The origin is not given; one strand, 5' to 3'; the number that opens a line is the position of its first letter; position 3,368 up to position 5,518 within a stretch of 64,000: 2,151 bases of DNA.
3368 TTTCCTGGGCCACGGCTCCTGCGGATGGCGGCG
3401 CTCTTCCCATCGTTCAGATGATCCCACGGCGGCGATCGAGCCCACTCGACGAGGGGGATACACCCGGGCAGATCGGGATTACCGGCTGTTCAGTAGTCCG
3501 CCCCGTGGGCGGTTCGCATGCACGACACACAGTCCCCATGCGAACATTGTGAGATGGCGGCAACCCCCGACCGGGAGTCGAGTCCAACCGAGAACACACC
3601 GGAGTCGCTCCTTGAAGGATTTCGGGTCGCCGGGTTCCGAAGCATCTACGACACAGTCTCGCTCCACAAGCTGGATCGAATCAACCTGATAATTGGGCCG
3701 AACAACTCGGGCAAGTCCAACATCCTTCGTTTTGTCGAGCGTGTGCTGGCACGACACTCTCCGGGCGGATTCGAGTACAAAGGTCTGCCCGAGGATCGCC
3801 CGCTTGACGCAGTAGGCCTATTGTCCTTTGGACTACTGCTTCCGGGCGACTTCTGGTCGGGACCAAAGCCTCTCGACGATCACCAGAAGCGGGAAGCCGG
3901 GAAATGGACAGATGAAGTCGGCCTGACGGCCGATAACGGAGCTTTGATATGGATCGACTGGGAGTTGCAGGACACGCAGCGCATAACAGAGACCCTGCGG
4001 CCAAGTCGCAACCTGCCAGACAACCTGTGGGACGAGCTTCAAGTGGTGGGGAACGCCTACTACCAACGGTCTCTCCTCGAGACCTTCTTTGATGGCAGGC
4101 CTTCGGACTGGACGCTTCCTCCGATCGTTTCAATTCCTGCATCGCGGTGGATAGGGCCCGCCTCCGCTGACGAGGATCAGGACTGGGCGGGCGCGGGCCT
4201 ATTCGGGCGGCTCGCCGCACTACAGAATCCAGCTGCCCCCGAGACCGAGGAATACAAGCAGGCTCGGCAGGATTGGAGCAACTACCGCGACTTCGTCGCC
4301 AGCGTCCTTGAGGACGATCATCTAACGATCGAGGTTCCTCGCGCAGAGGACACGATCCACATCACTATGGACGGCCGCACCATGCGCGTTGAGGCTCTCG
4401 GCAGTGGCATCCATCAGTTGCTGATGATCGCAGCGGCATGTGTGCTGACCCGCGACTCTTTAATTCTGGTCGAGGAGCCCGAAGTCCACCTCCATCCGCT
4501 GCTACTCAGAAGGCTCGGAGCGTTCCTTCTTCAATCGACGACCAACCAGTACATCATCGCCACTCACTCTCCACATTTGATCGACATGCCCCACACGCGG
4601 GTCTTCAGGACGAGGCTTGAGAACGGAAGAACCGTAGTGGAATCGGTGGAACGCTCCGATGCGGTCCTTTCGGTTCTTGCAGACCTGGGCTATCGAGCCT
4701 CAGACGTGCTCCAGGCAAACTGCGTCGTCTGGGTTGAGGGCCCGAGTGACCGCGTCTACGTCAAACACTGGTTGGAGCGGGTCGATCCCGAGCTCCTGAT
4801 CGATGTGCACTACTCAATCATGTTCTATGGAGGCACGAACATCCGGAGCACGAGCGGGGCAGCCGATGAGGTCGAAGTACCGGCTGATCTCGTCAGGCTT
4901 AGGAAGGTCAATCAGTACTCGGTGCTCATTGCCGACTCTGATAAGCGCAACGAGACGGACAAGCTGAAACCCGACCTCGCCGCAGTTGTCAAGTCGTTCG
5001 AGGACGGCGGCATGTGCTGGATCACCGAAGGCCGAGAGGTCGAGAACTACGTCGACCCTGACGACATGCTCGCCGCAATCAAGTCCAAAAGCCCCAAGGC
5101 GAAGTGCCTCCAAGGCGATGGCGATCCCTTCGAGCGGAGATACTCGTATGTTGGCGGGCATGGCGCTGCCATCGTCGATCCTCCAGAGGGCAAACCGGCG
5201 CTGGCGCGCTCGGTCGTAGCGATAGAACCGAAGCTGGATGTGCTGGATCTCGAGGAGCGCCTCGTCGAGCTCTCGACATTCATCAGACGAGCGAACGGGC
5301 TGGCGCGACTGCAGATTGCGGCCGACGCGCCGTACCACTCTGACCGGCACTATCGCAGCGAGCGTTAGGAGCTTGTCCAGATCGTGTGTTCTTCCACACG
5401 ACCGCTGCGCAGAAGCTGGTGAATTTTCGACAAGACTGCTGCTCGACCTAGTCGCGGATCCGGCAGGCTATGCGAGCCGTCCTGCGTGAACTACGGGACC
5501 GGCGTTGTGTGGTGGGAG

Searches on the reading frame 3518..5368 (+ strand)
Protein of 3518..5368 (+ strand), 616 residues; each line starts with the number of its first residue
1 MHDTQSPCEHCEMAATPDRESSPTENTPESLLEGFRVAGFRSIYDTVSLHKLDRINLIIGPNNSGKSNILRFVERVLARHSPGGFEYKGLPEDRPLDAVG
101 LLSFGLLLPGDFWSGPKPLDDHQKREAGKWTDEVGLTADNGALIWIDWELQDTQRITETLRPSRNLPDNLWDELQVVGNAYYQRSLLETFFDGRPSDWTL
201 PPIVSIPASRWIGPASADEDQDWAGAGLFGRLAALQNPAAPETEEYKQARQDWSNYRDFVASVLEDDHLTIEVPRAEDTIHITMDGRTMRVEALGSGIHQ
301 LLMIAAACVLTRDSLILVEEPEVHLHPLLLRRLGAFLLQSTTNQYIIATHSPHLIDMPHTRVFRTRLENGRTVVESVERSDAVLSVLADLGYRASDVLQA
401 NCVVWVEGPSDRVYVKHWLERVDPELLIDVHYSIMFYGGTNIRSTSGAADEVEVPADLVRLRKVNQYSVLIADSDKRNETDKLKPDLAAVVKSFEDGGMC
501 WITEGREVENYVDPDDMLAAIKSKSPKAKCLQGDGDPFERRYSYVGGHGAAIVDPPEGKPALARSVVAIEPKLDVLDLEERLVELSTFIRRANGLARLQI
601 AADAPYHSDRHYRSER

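Call 37: search_protein_families(library=pfam, proteins=[window:3518-5368:+], max_evalue=0.001)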
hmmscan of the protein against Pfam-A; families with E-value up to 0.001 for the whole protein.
window:3518-5368:+ (616 aa): 4 families
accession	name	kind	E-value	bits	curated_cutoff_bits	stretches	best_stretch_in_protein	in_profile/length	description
PF13304.12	AAA_21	-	2.3e-19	71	27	2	281-356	225-304/304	AAA domain, putative AbiEii toxin, Type IV TA system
PF13175.12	AAA_15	-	1.2e-17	65.1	32.1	2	272-355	291-374/374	AAA ATPase domain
PF02463.25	SMC_N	-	2.9e-07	30.6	40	1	32-78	2-49/220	RecF/RecN/SMC N terminal domain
PF11398.14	DUF2813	-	2.6e-06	27.5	21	0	300-357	269-327/372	Protein of unknown function (DUF2813)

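Call 44: search_protein_families(library=ncbifam, proteins=[window:3518-5368:+], max_evalue=0.05)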
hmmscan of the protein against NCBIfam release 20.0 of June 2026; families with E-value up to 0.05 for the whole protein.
window:3518-5368:+ (616 aa): 15 families
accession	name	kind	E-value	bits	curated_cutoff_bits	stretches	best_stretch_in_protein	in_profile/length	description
NF038234.1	retron_eff_Eco8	equivalog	6.3e-10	38.3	250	2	44-73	14-43/679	retron Eco8 family effector endonuclease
NF041760.1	PtuA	equivalog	2.5e-08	33.3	500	1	315-378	379-445/524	retron Ec78 anti-phage system effector ATPase PtuA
TIGR04435.1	restrict_AAA_1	hypoth_equivalog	6.3e-08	31.8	300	1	288-362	392-478/568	restriction system-associated AAA family ATPase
NF047739.1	antiphage_MADS3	equivalog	4.2e-06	26.2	420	1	310-357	333-381/427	methylation-associated defense system AAA family ATPase MAD3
TIGR02168.1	SMC_prok_B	equivalog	8.7e-05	20.4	567.35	1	32-70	2-40/1181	chromosome segregation protein SMC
TIGR00611.2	recf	equivalog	0.0029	16.8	172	1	36-70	5-38/339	DNA replication/repair protein RecF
TIGR03740.1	galliderm_ABC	subfamily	0.0059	16.3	309.75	0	289-354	120-183/223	lantibiotic protection ABC transporter ATP-binding subunit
NF003034.1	PRK03918.1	equivalog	0.0069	14.4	700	1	34-71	5-41/878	DNA double-strand break repair ATPase Rad50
TIGR00972.1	3a0107s01c2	equivalog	0.0098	15.3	343.2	0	53-77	27-51/248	phosphate ABC transporter ATP-binding protein PstB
NF010860.0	PRK14267.1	equivalog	0.013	15.1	412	0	293-353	149-209/253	phosphate ABC transporter ATP-binding protein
TIGR02673.1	FtsE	equivalog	0.015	15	264.85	0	289-364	133-209/214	cell division ATP-binding protein FtsE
TIGR02315.1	ABC_phnC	equivalog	0.019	14.4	266.1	0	287-357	139-208/243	phosphonate ABC transporter ATP-binding protein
NF008409.0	PRK11231.1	equivalog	0.037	13.4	375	0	46-81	20-56/255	Fe(3+) dicitrate ABC transporter ATP-binding protein FecE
NF040873.1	AztA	equivalog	0.045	13.3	220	0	54-79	19-44/191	zinc ABC transporter ATP-binding protein AztA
TIGR02169.1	SMC_prok_A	equivalog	0.049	11.3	729.4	0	33-70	3-40/1165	chromosome segregation protein SMC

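Call 60: search_protein_families(library=padloc, proteins=[window:3518-5368:+], max_evalue=0.001)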
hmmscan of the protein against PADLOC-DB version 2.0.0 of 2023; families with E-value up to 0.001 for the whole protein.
window:3518-5368:+ (616 aa): 128 families (the best 25 are shown)
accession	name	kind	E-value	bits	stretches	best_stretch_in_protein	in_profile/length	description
PDLC03878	NsnB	-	5.2e-22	77.1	1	262-380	181-306/345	-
PDLC02980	AriA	-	1.2e-21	75.9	2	278-356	222-304/304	-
PDLC00066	GajA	-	7.8e-21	72.2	1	315-425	281-396/567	AAA ATPase domain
PDLC02358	Old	-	1.3e-18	65.2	2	312-427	284-411/578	Old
PDLC02979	AriA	-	1.5e-18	65.8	2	272-355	290-373/373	-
PDLC00075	GajA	-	6.2e-17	59.3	1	279-424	233-380/536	AAA ATPase domain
PDLC02981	AriAB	-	1.2e-16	58.6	2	309-426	327-456/694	-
PDLC02915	ATPase-Toprim_I-B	-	6.3e-16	56.3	2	313-411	256-359/623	-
PDLC04135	mad3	-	7.4e-16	56.7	2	276-383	245-356/374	mads_3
PDLC04175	HEC-01A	-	1.2e-14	52.2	2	32-74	6-46/363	-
PDLC02335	AbiLi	-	1.4e-14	51.9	2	296-363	178-249/326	AbiLi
PDLC00067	GajA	-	2e-14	51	2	314-412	306-408/604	AAA ATPase domain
PDLC04177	HEC-01A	-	3e-14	50.8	2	296-357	279-342/393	-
PDLC04178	HEC-01A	-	4.3e-14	50.4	2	311-400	286-377/399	-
PDLC00099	GajA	-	6.2e-14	49.9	1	294-354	275-343/626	AAA ATPase domain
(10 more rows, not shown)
